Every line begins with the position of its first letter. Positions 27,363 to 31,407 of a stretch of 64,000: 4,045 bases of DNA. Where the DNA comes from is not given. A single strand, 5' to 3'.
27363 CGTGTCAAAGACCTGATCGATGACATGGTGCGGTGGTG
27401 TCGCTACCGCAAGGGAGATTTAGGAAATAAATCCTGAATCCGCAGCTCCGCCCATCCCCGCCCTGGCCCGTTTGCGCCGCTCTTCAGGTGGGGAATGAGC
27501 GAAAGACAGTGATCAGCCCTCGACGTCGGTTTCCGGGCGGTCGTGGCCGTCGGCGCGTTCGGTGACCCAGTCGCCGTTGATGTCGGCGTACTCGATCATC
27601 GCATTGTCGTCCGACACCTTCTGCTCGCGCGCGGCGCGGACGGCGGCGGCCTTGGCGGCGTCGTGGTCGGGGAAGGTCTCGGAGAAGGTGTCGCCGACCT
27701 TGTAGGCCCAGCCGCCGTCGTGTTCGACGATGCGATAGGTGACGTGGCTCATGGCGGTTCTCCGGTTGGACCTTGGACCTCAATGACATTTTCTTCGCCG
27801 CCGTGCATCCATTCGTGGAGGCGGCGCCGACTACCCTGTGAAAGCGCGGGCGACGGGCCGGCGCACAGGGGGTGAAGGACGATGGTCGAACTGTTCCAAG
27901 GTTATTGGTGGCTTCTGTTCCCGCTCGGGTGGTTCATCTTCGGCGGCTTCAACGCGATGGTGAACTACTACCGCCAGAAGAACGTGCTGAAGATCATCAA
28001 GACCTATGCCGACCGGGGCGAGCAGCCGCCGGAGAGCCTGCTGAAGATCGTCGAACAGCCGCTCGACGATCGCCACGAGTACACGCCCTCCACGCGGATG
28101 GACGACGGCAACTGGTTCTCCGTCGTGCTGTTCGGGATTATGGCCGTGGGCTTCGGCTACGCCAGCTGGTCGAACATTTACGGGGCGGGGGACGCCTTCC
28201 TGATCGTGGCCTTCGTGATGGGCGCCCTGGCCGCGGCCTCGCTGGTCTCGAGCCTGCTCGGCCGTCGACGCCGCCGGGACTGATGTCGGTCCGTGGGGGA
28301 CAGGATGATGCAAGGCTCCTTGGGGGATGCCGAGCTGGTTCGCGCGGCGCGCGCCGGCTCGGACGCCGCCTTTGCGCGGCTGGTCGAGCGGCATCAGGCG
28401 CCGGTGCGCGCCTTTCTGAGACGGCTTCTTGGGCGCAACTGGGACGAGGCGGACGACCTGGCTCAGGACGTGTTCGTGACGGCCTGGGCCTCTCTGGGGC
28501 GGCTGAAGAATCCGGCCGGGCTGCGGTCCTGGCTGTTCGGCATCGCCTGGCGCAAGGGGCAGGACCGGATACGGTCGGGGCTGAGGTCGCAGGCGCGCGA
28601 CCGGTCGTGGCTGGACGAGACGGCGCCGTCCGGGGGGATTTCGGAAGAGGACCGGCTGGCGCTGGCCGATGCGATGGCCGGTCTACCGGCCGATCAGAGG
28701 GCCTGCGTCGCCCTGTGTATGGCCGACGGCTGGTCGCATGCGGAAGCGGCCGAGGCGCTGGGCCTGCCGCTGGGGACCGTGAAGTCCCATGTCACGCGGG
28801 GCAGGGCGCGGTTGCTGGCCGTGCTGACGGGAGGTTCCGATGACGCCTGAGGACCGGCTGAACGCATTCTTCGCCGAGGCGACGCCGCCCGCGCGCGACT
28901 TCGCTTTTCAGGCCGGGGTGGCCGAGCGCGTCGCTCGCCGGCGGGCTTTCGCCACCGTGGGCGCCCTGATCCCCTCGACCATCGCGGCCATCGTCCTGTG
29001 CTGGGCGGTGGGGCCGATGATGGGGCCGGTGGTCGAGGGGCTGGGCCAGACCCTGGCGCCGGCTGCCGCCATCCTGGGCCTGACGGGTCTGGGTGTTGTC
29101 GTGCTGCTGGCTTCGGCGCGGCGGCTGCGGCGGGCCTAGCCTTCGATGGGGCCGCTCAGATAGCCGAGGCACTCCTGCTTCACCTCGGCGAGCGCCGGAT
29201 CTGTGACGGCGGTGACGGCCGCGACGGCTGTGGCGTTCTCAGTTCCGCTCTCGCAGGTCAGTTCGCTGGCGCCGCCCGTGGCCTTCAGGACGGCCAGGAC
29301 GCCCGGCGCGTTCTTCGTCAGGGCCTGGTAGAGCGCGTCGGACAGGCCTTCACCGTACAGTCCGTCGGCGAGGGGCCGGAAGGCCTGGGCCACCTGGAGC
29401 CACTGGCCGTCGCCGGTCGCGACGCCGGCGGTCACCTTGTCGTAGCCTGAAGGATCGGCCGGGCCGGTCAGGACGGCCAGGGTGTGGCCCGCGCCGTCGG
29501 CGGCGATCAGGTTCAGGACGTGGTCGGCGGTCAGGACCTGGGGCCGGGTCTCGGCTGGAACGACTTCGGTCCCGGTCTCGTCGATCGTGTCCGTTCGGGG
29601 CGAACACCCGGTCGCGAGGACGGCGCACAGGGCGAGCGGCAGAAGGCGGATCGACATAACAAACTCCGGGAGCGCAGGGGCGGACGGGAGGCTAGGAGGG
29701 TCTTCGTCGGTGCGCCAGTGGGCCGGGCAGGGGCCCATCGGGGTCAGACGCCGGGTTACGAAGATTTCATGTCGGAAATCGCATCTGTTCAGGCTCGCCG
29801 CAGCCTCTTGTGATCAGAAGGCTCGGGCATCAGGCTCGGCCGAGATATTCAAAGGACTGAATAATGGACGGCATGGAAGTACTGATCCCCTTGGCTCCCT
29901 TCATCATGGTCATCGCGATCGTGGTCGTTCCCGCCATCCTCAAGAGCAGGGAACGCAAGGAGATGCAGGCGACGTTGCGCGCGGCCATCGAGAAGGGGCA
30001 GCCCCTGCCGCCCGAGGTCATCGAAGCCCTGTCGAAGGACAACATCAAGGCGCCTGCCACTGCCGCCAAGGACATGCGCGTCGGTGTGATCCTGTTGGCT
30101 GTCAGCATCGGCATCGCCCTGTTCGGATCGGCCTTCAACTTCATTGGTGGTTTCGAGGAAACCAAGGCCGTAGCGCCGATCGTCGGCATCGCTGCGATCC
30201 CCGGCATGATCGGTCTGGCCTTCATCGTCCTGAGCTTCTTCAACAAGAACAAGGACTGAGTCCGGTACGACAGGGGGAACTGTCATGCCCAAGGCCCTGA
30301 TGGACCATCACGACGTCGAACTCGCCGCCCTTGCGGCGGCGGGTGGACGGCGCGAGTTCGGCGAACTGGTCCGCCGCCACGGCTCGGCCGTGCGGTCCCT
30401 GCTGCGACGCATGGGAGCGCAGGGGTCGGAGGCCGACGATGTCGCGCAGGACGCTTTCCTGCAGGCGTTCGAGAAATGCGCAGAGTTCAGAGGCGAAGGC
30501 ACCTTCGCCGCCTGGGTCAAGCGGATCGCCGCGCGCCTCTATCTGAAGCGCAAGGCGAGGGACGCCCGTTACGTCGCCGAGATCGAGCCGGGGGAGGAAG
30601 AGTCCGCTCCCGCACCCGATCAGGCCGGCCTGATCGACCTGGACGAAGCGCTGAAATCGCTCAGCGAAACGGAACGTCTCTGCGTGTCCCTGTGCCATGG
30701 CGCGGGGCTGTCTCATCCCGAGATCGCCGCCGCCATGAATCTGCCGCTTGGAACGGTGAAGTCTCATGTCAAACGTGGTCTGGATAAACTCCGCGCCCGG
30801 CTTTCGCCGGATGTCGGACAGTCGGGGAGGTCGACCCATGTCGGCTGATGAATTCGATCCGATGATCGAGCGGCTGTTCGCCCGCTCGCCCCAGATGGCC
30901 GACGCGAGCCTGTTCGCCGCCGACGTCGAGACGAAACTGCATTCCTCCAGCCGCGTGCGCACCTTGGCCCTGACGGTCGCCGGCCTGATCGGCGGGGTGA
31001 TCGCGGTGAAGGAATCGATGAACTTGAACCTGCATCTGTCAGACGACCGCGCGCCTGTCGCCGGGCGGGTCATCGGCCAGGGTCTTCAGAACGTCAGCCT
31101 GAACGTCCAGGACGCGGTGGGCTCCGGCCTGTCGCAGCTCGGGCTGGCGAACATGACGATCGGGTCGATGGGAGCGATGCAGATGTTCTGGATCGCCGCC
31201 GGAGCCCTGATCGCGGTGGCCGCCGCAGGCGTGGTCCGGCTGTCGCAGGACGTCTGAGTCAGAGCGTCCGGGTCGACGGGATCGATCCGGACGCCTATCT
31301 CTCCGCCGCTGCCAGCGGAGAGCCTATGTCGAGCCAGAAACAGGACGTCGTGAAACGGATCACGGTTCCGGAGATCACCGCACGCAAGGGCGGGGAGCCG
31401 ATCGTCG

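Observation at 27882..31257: Twin three-gene ECF signalling modules: [DUF6249-like membrane protein]-[ECF sigma]-[2-TM anti-sigma-like]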

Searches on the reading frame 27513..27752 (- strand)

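Call 3: search_protein_families(library=pfam, proteins=[window:27513-27752:-], max_evalue=1)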
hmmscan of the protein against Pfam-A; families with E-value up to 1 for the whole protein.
window:27513-27752:- (79 aa): 3 families
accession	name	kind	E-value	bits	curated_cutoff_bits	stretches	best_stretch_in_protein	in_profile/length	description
PF09954.14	DUF2188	-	0.00015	22.3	22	1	6-45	1-44/62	Uncharacterized protein conserved in bacteria (DUF2188)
PF21834.1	DUF6894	-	0.004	17.7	24.1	1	18-43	11-36/69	Domain of unknown function (DUF6894)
PF16921.10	Tex_YqgF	-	0.13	13.1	27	1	3-42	84-123/126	Tex protein YqgF-like domain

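Call 4: search_protein_families(library=ncbifam, proteins=[window:27513-27752:-], max_evalue=1)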
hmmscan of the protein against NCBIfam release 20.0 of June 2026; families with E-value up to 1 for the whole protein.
window:27513-27752:- (79 aa): 0 families

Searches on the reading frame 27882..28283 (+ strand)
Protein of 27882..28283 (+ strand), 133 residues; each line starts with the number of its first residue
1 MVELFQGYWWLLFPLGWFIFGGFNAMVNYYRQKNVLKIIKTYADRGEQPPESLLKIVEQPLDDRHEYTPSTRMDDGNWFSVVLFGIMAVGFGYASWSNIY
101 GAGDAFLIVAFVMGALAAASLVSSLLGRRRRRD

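Call 3: search_protein_families(library=pfam, proteins=[window:27882-28283:+], max_evalue=1)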
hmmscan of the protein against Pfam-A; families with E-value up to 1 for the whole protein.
window:27882-28283:+ (133 aa): 0 families

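Call 4: search_protein_families(library=ncbifam, proteins=[window:27882-28283:+], max_evalue=1)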
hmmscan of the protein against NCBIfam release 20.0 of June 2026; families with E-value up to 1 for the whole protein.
window:27882-28283:+ (133 aa): 2 families
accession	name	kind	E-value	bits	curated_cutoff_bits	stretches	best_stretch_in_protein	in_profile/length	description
TIGR01167.1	LPXTG_anchor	domain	0.26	12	15.9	1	103-132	6-33/34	LPXTG cell wall anchor domain-containing protein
TIGR03382.1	GC_trans_RRR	domain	0.59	10.9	15.85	0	112-131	8-27/27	MYXO-CTERM sorting domain-containing protein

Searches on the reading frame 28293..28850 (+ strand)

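Call 3: search_protein_families(library=pfam, proteins=[window:28293-28850:+], max_evalue=1)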
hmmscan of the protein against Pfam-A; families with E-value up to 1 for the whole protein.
window:28293-28850:+ (185 aa): 11 families
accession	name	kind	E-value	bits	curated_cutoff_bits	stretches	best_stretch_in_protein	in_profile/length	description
PF08281.18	Sigma70_r4_2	-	7.9e-17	61.1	25.7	1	122-174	2-54/54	Sigma-70, region 4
PF04542.20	Sigma70_r2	-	4e-14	52.6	24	1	30-95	1-67/71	Sigma-70 region 2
PF04545.22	Sigma70_r4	-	7.3e-10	38.6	24.1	1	127-174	1-48/50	Sigma-70, region 4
PF13384.12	HTH_23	-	1.9e-05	24.7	24.6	1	134-164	5-35/50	Homeodomain-like domain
PF07638.17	Sigma70_ECF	-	0.00015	22.2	21.1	1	15-174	7-179/185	ECF sigma factor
PF22029.2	PhyR_sigma2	-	0.0021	18.5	27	1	44-84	13-53/55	Sigma2 domain of PhyR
PF13518.12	HTH_28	-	0.012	16.1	25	1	135-167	1-33/52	Helix-turn-helix domain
PF06056.18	Terminase_5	-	0.032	14.6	20.3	0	146-173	13-40/58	Putative ATPase subunit of terminase (gpP-like)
PF13412.12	HTH_24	-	0.09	12.8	21.9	1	148-169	19-40/48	Winged helix-turn-helix DNA-binding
PF05331.17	DUF742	-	0.14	12.5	27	1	128-164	38-73/114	Protein of unknown function (DUF742)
PF00196.25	GerE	-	0.14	12.3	23.5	1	140-172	11-43/57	Bacterial regulatory proteins, luxR family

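Call 4: search_protein_families(library=ncbifam, proteins=[window:28293-28850:+], max_evalue=1)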
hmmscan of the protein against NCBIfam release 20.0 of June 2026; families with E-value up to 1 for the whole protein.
window:28293-28850:+ (185 aa): 89 families (the best 25 are shown)
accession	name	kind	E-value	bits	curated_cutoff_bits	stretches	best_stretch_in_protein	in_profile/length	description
NF007225.0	PRK09643.1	equivalog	1.9e-30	106.1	190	1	5-180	7-184/204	RNA polymerase sigma factor SigM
TIGR02983.1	SigE-fam_strep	subfamily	1.3e-26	93.4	141.55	1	23-176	4-156/162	SigE family RNA polymerase sigma factor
NF004113.0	PRK05602.1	equivalog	1.9e-24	86.4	208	1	6-180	26-203/211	RNA polymerase sigma factor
NF009171.0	PRK12518.1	equivalog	3.7e-23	82.3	208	1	9-176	11-182/191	RNA polymerase sigma factor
NF009164.0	PRK12511.1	equivalog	1.1e-22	80.5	185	1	36-176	15-157/182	RNA polymerase sigma factor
NF009166.1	PRK12513.1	equivalog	7.6e-22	78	206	1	8-174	5-182/193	RNA polymerase sigma factor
NF009172.0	PRK12519.1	subfamily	2.2e-21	76.3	222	1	10-179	14-190/194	RNA polymerase sigma factor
TIGR02937.1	sigma70-ECF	superfamily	2.7e-21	75.9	42.9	1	26-175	2-162/165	sigma-70 family RNA polymerase sigma factor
NF009198.0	PRK12546.1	equivalog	5.7e-21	75.1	270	1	32-179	14-162/188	RNA polymerase sigma factor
TIGR02989.1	Sig-70_gvs1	subfamily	8.4e-21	74.5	124.55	1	26-175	2-155/158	RNA polymerase sigma-70 factor, Rhodopirellula/Verrucomicrobium family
NF007228.0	PRK09646.1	subfamily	1e-20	74.2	226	1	14-178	19-190/194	ECF RNA polymerase sigma factor SigK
TIGR02959.1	SigZ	equivalog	9.8e-20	71.1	168.65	1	33-179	3-149/170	RNA polymerase sigma factor SigZ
NF007215.0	PRK09637.1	equivalog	2.1e-19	70.2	212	1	29-179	5-155/181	RNA polymerase sigma factor SigZ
TIGR02960.1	SigX5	hypoth_equivalog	2.5e-19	69.7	264.75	2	23-98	3-77/322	RNA polymerase sigma-70 factor, TIGR02960 family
NF009169.0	PRK12516.1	equivalog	4.4e-19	68.6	321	1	26-178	11-164/188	RNA polymerase sigma factor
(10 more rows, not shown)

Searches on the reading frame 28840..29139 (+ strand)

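Call 3: search_protein_families(library=pfam, proteins=[window:28840-29139:+], max_evalue=1)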
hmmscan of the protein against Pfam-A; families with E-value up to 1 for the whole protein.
window:28840-29139:+ (99 aa): 0 families

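Call 4: search_protein_families(library=ncbifam, proteins=[window:28840-29139:+], max_evalue=1)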
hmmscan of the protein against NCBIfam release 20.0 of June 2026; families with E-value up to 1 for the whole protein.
window:28840-29139:+ (99 aa): 1 family
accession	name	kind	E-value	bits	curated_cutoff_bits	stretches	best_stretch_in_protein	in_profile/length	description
NF007811.0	PRK10519.1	equivalog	0.0058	16.2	111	1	38-92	25-77/155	hypothetical protein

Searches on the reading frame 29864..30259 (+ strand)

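Call 3: search_protein_families(library=pfam, proteins=[window:29864-30259:+], max_evalue=1)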
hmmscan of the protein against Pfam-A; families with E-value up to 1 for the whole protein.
window:29864-30259:+ (131 aa): 4 families
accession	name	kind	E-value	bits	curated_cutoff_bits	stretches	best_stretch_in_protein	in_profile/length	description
PF19762.4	DUF6249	-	2.5e-12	47.1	33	1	10-127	5-103/104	Domain of unknown function (DUF6249)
PF03631.20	Virul_fac_BrkB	-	0.014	15.5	33.7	1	10-127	20-139/259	Virulence factor BrkB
PF23600.1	DUF7139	-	0.24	11.4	30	1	67-126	16-76/150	Domain of unknown function (DUF7139)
PF01956.21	EMC3_TMCO1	-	0.37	11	27.1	0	29-109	48-127/169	Integral membrane protein EMC3/TMCO1-like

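Call 4: search_protein_families(library=ncbifam, proteins=[window:29864-30259:+], max_evalue=1)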
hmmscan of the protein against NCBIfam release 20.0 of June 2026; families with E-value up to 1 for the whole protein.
window:29864-30259:+ (131 aa): 2 families
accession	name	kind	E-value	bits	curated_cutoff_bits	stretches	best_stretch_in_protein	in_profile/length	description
NF004323.0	PRK05715.1-5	equivalog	0.046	14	89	1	71-128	35-89/102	NADH-quinone oxidoreductase subunit NuoK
NF049907.1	IncMemIncM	equivalog_domain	0.28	9.8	1000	1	66-124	30-87/562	inclusion membrane protein IncM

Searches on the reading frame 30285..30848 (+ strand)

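Call 3: search_protein_families(library=pfam, proteins=[window:30285-30848:+], max_evalue=1)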
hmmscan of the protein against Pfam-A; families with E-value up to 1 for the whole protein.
window:30285-30848:+ (187 aa): 12 families
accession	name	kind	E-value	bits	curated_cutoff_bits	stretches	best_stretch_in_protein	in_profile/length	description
PF04542.20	Sigma70_r2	-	4.3e-14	52.5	24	1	28-95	1-70/71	Sigma-70 region 2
PF04545.22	Sigma70_r4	-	4.3e-14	52.2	24.1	1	122-171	1-50/50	Sigma-70, region 4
PF08281.18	Sigma70_r4_2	-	2.6e-13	49.8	25.7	1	118-169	3-54/54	Sigma-70, region 4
PF00196.25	GerE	-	3.1e-06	27.2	23.5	1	124-172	1-48/57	Bacterial regulatory proteins, luxR family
PF13384.12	HTH_23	-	0.00034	20.8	24.6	1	126-164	2-40/50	Homeodomain-like domain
PF13412.12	HTH_24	-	0.0026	17.8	21.9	1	140-164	16-40/48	Winged helix-turn-helix DNA-binding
PF07638.17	Sigma70_ECF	-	0.01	16.2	21.1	1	105-161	112-171/185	ECF sigma factor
PF05331.17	DUF742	-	0.03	14.6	27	1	124-159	39-73/114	Protein of unknown function (DUF742)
PF13936.12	HTH_38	-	0.034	14.3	27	1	124-165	3-44/44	Helix-turn-helix domain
PF13518.12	HTH_28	-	0.052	14.1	25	0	130-164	1-35/52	Helix-turn-helix domain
PF09361.15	Phasin_2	-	0.16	12.6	24.9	1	13-63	44-94/100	Phasin protein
PF14493.12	HTH_40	-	0.22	12.3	27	1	140-164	11-35/89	Helix-turn-helix domain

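Call 4: search_protein_families(library=ncbifam, proteins=[window:30285-30848:+], max_evalue=1)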
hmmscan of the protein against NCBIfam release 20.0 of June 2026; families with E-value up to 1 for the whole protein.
window:30285-30848:+ (187 aa): 96 families (the best 25 are shown)
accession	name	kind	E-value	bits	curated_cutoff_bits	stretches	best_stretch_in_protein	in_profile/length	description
TIGR02983.1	SigE-fam_strep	subfamily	1.4e-27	96.6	141.55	1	21-173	4-158/162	SigE family RNA polymerase sigma factor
NF004113.0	PRK05602.1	equivalog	7.2e-25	87.8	208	1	7-177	29-205/211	RNA polymerase sigma factor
NF007229.0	PRK09647.1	equivalog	1.7e-23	83.1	265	1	24-180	45-209/220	RNA polymerase sigma factor SigE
NF007225.0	PRK09643.1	equivalog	2.1e-23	83.1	190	1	7-175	11-184/204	RNA polymerase sigma factor SigM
NF007216.0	PRK09638.1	equivalog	2.8e-23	82.6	194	1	8-174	3-175/180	RNA polymerase sigma factor SigY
TIGR02937.1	sigma70-ECF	superfamily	4.9e-22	78.3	42.9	1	24-173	2-165/165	sigma-70 family RNA polymerase sigma factor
TIGR02939.1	RpoE_Sigma70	equivalog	6.8e-22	78.4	236.15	2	9-95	6-95/190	RNA polymerase sigma factor RpoE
NF010500.0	PRK13919.1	subfamily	5.4e-21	75.6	226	1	10-173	10-183/186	putative RNA polymerase sigma E protein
NF008888.0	PRK11922.1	equivalog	4.8e-20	72.2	204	1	5-182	12-205/231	RNA polymerase sigma factor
NF009176.0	PRK12524.1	equivalog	5.8e-19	68.7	264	1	3-176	6-187/196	RNA polymerase sigma factor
NF009172.0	PRK12519.1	subfamily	2.5e-18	66.3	222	1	4-175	10-191/194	RNA polymerase sigma factor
NF009166.1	PRK12513.1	equivalog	3.6e-18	66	206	1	8-175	7-188/193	RNA polymerase sigma factor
NF009171.0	PRK12518.1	equivalog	2e-17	63.7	208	1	7-171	11-182/191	RNA polymerase sigma factor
NF007223.0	PRK09641.1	equivalog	3.5e-17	62.8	209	2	7-89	2-84/187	RNA polymerase sigma factor SigW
TIGR02989.1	Sig-70_gvs1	subfamily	8e-17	61.6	124.55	1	24-170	2-155/158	RNA polymerase sigma-70 factor, Rhodopirellula/Verrucomicrobium family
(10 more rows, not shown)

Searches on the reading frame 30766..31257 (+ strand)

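Call 3: search_protein_families(library=pfam, proteins=[window:30766-31257:+], max_evalue=1)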
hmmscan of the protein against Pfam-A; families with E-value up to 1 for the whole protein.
window:30766-31257:+ (163 aa): 1 family
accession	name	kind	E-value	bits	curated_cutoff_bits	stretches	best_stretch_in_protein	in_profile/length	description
PF17188.9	MucB_RseB_C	-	0.12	13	30.1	0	90-124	25-57/97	MucB/RseB C-terminal domain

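Call 4: search_protein_families(library=ncbifam, proteins=[window:30766-31257:+], max_evalue=1)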
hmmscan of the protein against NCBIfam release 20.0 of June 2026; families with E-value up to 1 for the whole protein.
window:30766-31257:+ (163 aa): 0 families
